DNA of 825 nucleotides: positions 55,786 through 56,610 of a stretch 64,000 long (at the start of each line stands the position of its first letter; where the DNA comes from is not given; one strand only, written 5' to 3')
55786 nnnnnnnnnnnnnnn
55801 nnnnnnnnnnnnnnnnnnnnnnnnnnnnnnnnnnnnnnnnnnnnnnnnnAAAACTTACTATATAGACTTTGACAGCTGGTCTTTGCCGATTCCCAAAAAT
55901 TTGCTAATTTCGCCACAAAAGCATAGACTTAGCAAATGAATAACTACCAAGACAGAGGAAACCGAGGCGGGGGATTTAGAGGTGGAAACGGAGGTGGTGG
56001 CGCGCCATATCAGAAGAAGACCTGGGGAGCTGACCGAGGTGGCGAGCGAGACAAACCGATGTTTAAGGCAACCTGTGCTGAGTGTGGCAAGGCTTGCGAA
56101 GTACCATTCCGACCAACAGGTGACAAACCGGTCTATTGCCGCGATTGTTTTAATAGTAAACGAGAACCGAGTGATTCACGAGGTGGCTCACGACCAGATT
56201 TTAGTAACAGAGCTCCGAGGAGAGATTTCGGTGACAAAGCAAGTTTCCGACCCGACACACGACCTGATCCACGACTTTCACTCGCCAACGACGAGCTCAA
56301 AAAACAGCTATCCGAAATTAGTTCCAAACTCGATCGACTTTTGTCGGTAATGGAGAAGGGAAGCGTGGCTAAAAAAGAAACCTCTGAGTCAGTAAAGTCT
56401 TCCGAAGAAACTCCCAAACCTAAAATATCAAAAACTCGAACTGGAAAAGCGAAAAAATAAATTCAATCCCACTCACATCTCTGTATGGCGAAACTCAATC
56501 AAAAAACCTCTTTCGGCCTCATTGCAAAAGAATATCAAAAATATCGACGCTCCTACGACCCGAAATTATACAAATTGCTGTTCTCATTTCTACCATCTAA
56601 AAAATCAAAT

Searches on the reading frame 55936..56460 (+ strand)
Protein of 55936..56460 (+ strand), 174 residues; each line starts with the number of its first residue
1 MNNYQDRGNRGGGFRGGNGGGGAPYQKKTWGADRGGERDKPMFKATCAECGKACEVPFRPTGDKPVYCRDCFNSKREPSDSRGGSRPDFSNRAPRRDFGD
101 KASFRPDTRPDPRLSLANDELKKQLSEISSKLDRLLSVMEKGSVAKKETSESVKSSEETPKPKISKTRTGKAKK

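Call 58: search_protein_families(library=pfam, proteins=[window:55936-56460:+], max_evalue=0.001)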
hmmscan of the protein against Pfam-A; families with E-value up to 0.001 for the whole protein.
window:55936-56460:+ (174 aa): 1 family
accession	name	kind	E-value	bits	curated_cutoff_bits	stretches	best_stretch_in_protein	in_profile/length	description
PF23477.1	zf_Tbcl_2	-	3.9e-18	65.3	27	1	41-76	2-37/37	Probable treble clef zinc finger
